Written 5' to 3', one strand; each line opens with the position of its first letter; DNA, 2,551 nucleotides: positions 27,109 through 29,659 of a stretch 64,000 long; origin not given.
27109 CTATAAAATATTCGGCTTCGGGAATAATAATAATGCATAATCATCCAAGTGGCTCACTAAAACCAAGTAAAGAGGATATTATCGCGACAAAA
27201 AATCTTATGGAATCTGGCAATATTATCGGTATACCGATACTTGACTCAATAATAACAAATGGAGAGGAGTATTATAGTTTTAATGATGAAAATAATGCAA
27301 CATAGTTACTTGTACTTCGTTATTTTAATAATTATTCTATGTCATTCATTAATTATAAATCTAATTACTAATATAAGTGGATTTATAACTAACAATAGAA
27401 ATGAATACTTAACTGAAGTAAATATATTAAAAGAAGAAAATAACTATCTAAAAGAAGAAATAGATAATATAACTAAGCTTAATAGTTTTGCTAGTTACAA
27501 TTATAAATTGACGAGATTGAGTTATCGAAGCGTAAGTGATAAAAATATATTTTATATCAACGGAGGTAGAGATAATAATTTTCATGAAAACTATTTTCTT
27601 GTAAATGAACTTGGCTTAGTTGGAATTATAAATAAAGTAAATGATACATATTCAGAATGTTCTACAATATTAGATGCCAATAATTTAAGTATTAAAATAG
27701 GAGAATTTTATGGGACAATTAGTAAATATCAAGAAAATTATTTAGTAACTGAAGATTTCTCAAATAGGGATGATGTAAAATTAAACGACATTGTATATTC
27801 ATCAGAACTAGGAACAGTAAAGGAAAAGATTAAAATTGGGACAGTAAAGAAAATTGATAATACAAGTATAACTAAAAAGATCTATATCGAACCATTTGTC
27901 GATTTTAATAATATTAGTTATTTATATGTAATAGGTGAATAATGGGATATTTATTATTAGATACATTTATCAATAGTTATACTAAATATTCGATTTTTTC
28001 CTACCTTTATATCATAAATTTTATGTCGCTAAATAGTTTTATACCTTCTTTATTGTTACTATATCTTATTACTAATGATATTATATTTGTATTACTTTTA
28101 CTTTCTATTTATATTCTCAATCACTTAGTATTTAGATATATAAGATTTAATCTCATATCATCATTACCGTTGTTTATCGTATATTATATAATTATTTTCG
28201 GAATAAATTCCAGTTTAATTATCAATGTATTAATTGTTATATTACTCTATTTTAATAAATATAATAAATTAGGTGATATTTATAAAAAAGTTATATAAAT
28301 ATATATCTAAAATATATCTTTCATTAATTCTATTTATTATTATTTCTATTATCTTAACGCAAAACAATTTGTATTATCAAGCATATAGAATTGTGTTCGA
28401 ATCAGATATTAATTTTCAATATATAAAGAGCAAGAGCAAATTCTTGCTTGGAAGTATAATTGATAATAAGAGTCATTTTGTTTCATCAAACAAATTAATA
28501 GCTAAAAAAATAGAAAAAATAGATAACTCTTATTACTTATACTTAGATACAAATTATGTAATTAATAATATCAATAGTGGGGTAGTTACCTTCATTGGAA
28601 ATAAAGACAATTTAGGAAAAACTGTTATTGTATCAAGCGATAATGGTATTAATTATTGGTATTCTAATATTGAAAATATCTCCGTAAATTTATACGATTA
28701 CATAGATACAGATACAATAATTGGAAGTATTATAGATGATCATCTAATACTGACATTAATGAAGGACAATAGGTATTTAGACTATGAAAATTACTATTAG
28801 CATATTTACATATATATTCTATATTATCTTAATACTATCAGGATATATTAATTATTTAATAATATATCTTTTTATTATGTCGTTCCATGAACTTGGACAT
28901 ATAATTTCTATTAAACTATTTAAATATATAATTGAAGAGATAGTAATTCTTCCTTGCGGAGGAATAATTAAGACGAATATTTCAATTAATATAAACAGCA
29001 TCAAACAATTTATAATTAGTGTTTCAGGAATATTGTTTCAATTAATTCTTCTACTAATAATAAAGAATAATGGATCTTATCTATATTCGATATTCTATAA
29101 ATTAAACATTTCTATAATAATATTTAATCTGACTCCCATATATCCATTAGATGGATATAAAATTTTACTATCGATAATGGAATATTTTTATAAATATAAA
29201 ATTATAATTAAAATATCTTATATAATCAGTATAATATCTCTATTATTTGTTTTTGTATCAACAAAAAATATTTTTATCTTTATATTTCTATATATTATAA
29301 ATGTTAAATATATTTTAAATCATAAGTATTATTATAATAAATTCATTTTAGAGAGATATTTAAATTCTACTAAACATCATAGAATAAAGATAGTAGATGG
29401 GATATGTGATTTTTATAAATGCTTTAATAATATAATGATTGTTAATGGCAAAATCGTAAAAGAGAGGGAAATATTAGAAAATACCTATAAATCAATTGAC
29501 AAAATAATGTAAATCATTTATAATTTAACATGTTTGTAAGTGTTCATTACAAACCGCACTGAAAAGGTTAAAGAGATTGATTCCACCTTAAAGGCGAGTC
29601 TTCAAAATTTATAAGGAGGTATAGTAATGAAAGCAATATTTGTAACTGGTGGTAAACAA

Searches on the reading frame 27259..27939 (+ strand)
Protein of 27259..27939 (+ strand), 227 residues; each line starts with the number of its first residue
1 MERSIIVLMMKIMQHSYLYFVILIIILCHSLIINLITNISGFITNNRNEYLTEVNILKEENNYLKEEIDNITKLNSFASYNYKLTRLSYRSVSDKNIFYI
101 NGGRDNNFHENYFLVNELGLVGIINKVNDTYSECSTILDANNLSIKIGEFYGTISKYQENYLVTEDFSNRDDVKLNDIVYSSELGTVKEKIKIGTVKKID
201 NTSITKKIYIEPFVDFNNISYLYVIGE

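Call 79: search_protein_families(library=pfam, proteins=[window:27259-27939:+], max_evalue=0.01)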
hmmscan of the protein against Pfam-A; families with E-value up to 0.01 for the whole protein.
window:27259-27939:+ (227 aa): 2 families
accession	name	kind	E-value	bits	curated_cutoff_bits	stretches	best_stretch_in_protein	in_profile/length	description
PF04085.20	MreC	-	9.3e-23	81.1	28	1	94-225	9-146/147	Rod shape-determining protein MreC, barrel core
PF04999.18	FtsL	-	0.0061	17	22.9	1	8-66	5-63/97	Cell division protein FtsL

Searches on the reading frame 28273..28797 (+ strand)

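Call 79: search_protein_families(library=pfam, proteins=[window:28273-28797:+], max_evalue=0.01)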
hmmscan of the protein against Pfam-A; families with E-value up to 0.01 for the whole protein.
window:28273-28797:+ (175 aa): 1 family
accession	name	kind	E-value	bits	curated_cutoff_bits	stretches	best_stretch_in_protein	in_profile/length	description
PF01551.29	Peptidase_M23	-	2.7e-08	34.3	28.7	1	97-154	16-73/96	Peptidase family M23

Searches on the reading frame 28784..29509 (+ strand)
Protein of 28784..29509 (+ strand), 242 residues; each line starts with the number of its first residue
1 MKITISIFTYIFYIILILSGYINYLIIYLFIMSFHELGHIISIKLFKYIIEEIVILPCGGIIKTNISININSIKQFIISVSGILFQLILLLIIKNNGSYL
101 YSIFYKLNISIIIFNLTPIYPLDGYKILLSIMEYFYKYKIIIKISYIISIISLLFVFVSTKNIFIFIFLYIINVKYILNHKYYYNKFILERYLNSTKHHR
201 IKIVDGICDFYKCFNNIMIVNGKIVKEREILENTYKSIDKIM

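Call 79: search_protein_families(library=pfam, proteins=[window:28784-29509:+], max_evalue=0.01)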
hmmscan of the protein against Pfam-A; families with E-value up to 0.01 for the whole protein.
window:28784-29509:+ (242 aa): 1 family
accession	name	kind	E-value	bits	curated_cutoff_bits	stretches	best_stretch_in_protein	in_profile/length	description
PF02163.28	Peptidase_M50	-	3.8e-12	46.5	27.2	2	98-157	160-219/221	Peptidase family M50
